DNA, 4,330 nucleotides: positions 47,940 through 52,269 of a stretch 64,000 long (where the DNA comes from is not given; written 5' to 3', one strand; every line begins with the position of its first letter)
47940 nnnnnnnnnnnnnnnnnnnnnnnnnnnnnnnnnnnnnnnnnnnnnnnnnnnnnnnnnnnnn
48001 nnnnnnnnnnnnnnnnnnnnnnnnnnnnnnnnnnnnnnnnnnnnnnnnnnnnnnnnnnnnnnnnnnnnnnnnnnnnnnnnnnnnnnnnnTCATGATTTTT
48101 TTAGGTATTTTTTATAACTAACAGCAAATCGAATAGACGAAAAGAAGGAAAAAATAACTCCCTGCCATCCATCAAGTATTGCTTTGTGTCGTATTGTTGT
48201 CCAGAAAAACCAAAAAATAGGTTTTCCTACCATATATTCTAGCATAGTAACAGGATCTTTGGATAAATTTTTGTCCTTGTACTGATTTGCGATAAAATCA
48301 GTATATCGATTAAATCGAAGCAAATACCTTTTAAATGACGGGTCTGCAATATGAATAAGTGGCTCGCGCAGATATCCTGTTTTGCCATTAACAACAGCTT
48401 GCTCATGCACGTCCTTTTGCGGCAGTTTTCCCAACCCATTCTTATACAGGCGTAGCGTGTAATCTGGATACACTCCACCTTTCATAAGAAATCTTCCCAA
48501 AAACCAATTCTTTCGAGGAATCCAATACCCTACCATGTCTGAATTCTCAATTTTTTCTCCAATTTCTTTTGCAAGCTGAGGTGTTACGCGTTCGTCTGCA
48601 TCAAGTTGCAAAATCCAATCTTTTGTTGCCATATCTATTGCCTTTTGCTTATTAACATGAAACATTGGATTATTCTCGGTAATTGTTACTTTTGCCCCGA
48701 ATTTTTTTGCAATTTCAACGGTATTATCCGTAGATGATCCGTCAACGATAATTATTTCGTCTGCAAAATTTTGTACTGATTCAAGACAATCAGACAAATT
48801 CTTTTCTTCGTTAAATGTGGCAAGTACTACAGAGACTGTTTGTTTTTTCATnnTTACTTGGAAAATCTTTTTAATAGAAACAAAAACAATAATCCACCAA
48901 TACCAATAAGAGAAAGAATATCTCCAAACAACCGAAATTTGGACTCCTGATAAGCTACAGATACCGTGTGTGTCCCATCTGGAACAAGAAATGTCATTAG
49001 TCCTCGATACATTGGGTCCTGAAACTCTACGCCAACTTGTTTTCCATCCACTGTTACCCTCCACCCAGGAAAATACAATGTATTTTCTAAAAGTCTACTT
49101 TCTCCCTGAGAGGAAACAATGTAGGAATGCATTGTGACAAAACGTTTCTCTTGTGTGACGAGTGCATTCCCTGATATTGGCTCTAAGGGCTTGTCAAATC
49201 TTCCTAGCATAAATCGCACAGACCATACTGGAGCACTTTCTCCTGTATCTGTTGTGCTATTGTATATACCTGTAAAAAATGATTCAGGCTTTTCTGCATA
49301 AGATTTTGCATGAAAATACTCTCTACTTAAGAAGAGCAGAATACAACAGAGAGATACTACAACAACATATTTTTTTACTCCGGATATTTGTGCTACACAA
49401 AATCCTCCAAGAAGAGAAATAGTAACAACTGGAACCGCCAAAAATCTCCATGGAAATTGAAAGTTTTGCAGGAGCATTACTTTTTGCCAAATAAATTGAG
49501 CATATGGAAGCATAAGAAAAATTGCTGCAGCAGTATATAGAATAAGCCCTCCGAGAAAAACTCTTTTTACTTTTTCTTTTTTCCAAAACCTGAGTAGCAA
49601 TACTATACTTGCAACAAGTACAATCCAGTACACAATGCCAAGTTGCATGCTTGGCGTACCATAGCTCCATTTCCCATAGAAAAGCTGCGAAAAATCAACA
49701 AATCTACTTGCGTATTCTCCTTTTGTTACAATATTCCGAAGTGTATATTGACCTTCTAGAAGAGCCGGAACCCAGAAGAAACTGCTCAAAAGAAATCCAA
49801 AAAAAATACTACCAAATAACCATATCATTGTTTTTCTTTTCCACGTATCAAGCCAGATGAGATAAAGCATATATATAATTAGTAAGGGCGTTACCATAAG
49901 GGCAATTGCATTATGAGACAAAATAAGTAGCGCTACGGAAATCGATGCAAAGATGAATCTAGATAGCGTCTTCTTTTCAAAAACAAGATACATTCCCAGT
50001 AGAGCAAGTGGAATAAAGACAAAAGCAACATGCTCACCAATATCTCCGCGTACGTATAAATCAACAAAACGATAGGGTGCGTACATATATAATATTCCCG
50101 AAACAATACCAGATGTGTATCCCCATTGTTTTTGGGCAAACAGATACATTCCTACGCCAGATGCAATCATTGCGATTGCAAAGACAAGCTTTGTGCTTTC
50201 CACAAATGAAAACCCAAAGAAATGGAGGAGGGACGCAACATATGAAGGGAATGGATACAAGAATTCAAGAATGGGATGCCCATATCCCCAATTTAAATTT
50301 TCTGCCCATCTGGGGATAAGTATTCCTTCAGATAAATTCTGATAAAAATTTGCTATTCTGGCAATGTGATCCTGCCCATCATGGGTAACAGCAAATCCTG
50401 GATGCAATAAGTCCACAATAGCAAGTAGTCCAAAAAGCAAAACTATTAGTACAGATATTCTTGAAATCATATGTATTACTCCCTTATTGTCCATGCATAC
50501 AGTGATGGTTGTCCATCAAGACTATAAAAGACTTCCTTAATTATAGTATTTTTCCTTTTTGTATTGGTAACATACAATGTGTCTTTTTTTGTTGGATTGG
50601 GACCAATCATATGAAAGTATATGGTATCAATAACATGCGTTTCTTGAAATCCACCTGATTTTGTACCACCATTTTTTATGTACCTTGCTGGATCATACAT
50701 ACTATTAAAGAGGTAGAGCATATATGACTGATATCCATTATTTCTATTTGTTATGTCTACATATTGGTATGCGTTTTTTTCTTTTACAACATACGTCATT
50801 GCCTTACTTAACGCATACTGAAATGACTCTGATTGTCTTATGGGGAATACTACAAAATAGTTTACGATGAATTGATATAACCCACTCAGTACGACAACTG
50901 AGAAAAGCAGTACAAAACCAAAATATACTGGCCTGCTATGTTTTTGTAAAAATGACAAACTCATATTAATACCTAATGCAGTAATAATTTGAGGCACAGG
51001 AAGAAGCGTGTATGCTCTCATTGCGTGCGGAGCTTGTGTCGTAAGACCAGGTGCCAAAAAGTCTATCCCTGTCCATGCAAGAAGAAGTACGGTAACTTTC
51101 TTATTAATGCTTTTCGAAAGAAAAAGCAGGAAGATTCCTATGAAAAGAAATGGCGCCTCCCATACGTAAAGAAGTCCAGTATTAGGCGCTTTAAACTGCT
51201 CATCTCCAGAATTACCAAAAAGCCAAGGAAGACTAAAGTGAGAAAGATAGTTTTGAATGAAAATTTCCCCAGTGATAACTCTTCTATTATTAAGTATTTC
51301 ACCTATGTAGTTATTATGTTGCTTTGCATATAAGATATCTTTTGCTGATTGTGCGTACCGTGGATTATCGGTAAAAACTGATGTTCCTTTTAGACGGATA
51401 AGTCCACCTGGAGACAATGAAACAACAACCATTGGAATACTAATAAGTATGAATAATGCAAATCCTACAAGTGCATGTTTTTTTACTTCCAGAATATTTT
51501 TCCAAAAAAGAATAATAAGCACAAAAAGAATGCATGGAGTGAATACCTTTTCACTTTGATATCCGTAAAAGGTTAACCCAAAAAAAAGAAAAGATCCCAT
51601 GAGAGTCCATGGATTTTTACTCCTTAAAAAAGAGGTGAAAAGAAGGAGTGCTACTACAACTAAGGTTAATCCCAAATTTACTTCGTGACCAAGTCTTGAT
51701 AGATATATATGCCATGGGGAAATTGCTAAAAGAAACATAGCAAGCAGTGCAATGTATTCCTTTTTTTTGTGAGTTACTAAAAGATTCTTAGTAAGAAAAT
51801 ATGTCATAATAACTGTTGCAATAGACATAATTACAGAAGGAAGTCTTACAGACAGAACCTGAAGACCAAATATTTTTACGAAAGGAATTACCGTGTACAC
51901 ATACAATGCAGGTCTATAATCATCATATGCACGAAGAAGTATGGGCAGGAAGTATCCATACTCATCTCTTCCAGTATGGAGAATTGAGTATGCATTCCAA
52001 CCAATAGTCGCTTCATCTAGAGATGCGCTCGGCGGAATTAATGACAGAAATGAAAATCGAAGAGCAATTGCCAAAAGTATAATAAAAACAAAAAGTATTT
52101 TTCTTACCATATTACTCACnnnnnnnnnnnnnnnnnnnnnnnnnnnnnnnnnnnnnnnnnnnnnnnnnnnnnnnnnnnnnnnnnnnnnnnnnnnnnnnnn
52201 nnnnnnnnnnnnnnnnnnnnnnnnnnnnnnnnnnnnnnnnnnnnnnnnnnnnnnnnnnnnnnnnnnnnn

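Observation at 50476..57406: Tandem triplication of PMT/ArnT-like GT-C genes plus a fourth, divergently oriented paralog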

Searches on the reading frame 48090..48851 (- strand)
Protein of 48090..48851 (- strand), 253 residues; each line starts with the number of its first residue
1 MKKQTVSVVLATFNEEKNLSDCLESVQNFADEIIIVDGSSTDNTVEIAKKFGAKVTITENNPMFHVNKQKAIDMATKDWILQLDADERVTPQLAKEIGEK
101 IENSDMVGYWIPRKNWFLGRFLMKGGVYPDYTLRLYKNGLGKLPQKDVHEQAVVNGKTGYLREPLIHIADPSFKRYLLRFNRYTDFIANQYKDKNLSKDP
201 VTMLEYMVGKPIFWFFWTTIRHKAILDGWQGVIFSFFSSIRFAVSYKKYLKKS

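Call 71: search_protein_families(library=pfam, proteins=[window:48090-48851:-], max_evalue=0.001)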
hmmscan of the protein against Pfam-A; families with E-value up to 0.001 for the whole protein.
window:48090-48851:- (253 aa): 3 families
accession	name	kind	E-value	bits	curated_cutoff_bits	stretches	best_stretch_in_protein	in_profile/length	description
PF00535.33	Glycos_transf_2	-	6e-24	85.3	23.3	1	7-126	1-130/168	Glycosyl transferase family 2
PF13704.12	Glyco_tranf_2_4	-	1.4e-05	25.9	27.5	1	14-87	2-82/98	Glycosyl transferase family 2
PF13641.12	Glyco_tranf_2_3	-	0.00039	20.9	27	1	6-93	3-103/230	Glycosyltransferase like family 2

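Call 79: search_protein_families(library=ncbifam, proteins=[window:48090-48851:-], max_evalue=0.00001)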
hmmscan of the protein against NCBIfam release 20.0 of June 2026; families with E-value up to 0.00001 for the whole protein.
window:48090-48851:- (253 aa): 13 families
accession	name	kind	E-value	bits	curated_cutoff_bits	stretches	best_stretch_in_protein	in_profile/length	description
TIGR04283.1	glyco_like_mftF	equivalog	1.3e-14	54.3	182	1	6-108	1-105/221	TIGR04283 family arsenosugar biosynthesis glycosyltransferase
TIGR04195.1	S_glycosyl_SunS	equivalog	1.8e-13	50.1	350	1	5-88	58-143/421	SunS family peptide S-glycosyltransferase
NF007482.0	PRK10073.1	equivalog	2.6e-11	43.1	423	1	3-97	5-106/334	glycosyltransferase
TIGR04182.1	glyco_TIGR04182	equivalog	2.9e-11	43.3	325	1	6-100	2-96/293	S-layer glycoprotein N-glycosyltransferase AglJ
NF010496.0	PRK13915.1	equivalog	4.6e-10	39.1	262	1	3-60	30-93/307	glucosyl-3-phosphoglycerate synthase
NF050050.1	ProtGlycPglI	equivalog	5e-08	32.7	500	1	5-103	3-110/306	GalNAc(5)-diNAcBac-PP-undecaprenol beta-1,3-glucosyltransferase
NF041391.1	DPhHxTase_Halo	equivalog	2.5e-07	29.9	375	1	11-88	2-80/213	dolichyl-phosphate hexose transferase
NF047683.1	TeichurnBiosyTuaG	equivalog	3.3e-07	30.2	400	1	2-92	4-102/252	teichuronic acid biosynthesis protein TuaG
NF045692.1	OglycostaseCruG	equivalog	3.5e-07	29.5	600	1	5-98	42-149/386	2'-O-glycosyltransferase CruG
NF038302.1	EPS_HpsE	equivalog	1.4e-06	27.5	300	1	6-92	3-102/307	hormogonium polysaccharide biosynthesis glycosyltransferase HpsE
TIGR03937.1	PgaC_IcaA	equivalog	2.4e-06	26.8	422.3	1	3-102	44-151/407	poly-beta-1,6-N-acetyl-D-glucosamine synthase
NF041875.1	EPS_EpsD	equivalog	4.3e-06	26.4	370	1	6-95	1-98/325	exopolysaccharide biosynthesis glycosyltransferase EpsD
NF053739.1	GlytfEpsEBac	equivalog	8.8e-06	24.9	450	0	6-87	3-93/265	glycosyltransferase EpsE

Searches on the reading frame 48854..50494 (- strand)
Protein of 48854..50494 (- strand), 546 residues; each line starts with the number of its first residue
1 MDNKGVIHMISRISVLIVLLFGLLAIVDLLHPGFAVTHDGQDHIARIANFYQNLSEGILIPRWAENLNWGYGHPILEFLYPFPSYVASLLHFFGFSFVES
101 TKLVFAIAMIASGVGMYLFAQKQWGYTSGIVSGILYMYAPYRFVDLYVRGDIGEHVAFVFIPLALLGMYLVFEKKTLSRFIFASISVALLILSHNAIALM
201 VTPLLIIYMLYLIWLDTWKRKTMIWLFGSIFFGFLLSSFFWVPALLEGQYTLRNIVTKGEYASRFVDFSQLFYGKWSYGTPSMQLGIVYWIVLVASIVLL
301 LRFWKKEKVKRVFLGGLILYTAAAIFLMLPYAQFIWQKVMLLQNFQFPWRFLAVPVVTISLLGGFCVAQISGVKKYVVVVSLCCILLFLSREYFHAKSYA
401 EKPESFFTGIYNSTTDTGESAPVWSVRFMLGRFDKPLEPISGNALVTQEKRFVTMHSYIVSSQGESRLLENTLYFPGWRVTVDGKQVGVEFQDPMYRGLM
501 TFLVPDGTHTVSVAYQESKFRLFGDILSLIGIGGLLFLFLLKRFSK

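Call 3: search_protein_families(library=pfam, proteins=[window:48854-50494:-], max_evalue=0.01)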
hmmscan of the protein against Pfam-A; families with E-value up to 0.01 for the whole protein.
window:48854-50494:- (546 aa): 2 families
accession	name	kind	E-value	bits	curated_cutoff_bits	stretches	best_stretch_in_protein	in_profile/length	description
PF10131.15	PTPS_related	-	4.5e-16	58.9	26.4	1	80-402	5-315/621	6-pyruvoyl-tetrahydropterin synthase related domain; membrane protein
PF13231.12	PMT_2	-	8.6e-07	29.7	26.1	1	81-237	4-155/160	Dolichyl-phosphate-mannose-protein mannosyltransferase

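Call 34: search_protein_families(library=ncbifam, proteins=[window:48854-50494:-], max_evalue=0.01)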
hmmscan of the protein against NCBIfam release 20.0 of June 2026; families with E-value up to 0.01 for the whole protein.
window:48854-50494:- (546 aa): 0 families

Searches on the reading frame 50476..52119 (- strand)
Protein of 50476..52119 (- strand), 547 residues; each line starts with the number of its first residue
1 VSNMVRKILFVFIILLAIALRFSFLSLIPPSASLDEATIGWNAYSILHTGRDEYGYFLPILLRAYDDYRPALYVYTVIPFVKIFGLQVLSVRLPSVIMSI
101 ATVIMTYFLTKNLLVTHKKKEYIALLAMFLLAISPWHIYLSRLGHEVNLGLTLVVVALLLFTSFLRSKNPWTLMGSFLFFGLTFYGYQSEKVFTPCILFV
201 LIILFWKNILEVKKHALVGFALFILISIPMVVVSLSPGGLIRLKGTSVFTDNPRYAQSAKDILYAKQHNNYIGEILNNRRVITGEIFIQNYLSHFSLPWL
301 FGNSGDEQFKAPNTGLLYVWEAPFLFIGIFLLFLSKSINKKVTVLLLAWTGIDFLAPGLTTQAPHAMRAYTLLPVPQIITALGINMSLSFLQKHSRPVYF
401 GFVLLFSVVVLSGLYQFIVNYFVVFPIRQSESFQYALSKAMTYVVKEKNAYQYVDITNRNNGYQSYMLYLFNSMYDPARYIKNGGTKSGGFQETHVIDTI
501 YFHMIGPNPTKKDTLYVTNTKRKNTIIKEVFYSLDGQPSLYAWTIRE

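Call 3: search_protein_families(library=pfam, proteins=[window:50476-52119:-], max_evalue=0.01)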
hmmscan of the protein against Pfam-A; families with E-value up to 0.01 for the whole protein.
window:50476-52119:- (547 aa): 1 family
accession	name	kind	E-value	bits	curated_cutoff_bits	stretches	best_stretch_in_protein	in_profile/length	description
PF13231.12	PMT_2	-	8.8e-11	42.7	26.1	1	70-230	3-157/160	Dolichyl-phosphate-mannose-protein mannosyltransferase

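Call 29: find_related_loci(query=A1, collection=genome_contigs, flank=8000)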
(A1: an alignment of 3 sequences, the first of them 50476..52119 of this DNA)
Query A1 (547 aa) in genome_contigs; peptide patterns used: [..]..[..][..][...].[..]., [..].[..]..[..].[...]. (x = any residue, [..] = any of these).
598 stretches matched a pattern (row limit reached: there are more); 517 encode a relative of the query (tblastn E <= 1e-3); the best 80 are kept; 80 distinct loci.
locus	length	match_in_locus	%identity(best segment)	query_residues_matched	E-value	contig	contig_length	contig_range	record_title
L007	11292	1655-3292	55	4-546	0e+0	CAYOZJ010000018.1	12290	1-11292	MAG TPA_asm: uncultured Gammaproteobacteria bacterium isolate SRP200132_co1_666 genome assembly, contig: NODE_9128_lengt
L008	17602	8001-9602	52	6-531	1e-160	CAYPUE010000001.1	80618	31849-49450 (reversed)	MAG TPA_asm: uncultured Gammaproteobacteria bacterium isolate SRP269290_co2_354 genome assembly, contig: NODE_207_length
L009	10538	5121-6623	49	21-519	9e-148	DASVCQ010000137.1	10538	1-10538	MAG TPA_asm: Patescibacteria group bacterium isolate SMAG_U2010 k141_1318562, whole genome shotgun sequence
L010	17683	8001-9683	47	5-540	6e-142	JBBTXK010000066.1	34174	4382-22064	MAG: Patescibacteria group bacterium isolate H51-bin196_1 H51_bin196_1_000000000066, whole genome shotgun sequence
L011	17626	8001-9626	46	3-536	2e-141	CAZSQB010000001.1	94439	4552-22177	MAG TPA_asm: uncultured Gammaproteobacteria bacterium isolate SRP269290_co3_983 genome assembly, contig: NODE_149_length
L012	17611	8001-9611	44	10-545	1e-140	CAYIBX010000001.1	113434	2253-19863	MAG TPA_asm: uncultured Gammaproteobacteria bacterium isolate ERP119705_co18_370 genome assembly, contig: NODE_77_length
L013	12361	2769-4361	44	7-540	1e-140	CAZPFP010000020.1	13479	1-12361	MAG TPA_asm: uncultured Gammaproteobacteria bacterium isolate binchicken_co34_426 genome assembly, contig: NODE_7749_len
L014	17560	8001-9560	45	25-542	9e-140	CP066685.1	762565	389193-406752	MAG: Candidatus Levyibacteriota bacterium isolate NC_groundwater_389_Ag_B-0.1um_36_40 chromosome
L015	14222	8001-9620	43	5-542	4e-138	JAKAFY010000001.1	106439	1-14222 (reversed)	MAG: bacterium isolate WY2.bin139 NODE_250_length_106439_cov_2.005597, whole genome shotgun sequence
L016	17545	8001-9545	45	8-519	5e-136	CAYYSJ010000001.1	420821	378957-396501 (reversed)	MAG TPA_asm: uncultured Gammaproteobacteria bacterium isolate SRP272529_co1_214 genome assembly, contig: NODE_3_length_4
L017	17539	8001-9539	46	4-519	1e-131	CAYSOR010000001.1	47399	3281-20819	MAG TPA_asm: uncultured Gammaproteobacteria bacterium isolate binchicken_co266_188 genome assembly, contig: NODE_1458_le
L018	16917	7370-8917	46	1-519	1e-129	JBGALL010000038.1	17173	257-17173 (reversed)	MAG: Candidatus Woesebacteria bacterium isolate MAG_MBR_H10.109 MBRH10-109_opera_contig_11300, whole genome shotgun sequ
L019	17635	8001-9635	42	2-545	9e-129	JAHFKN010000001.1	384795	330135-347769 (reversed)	MAG: Candidatus Gottesmanbacteria bacterium isolate nzgw410 NODE_16_length_384796_cov_19.669238, whole genome shotgun se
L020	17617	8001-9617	42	5-542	6e-126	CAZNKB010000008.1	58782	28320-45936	MAG TPA_asm: uncultured Gammaproteobacteria bacterium isolate SRP173033_co3_60 genome assembly, contig: NODE_464_length_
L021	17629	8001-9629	41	5-545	2e-125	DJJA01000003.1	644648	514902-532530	MAG TPA_asm: Candidatus Gottesmanbacteria bacterium UBA6580 UBA6580_contig_80, whole genome shotgun sequence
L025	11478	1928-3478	43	5-546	3e-121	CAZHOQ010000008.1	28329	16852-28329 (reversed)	MAG TPA_asm: uncultured Gammaproteobacteria bacterium isolate SRP093185_co1_203 genome assembly, contig: NODE_875_length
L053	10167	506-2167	36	2-540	2e-99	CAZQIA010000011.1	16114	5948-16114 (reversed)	MAG TPA_asm: uncultured Gammaproteobacteria bacterium isolate SRP173033_co3_77 genome assembly, contig: NODE_4521_length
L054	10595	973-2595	36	4-545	2e-99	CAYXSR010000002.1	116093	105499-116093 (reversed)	MAG TPA_asm: uncultured Pseudomonadales bacterium isolate SRP323688_co1_112 genome assembly, contig: NODE_323_length_116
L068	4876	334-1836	39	20-495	8e-97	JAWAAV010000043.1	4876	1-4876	MAG: Candidatus Pacearchaeota archaeon isolate JZ-4_201709_bins_160 JZ-4_201709_bins_160_scaffold_43, whole genome shotg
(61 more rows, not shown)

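Call 32: search_solved_structures(query=A1, max_evalue=1, show_alignments=2)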
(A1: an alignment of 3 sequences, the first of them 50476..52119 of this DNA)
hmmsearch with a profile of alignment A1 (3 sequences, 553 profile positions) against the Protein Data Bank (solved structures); distinct sequences matched with E-value up to 1: 0.
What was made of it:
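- Closest known: ArnT. Different: 10-11% identity and no sequence-level match (call 32).
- No PDB chain matches by sequence (call 32). There is no PDB sequence match (call 32).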

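Call 34: search_protein_families(library=ncbifam, proteins=[window:50476-52119:-], max_evalue=0.01)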
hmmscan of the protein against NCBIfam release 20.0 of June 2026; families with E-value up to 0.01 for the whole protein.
window:50476-52119:- (547 aa): 1 family
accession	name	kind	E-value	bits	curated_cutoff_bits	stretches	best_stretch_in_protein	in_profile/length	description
TIGR03663.1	TIGR03663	subfamily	1.7e-09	37.2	126.25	1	8-215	2-193/435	flippase activity-associated protein Agl23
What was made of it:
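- On Protein O-mannosyltransferase (CAZy GT39) in the functional sense: No PDB sequence match (call 32) and no equivalog-level NCBIfam hit (call 34).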
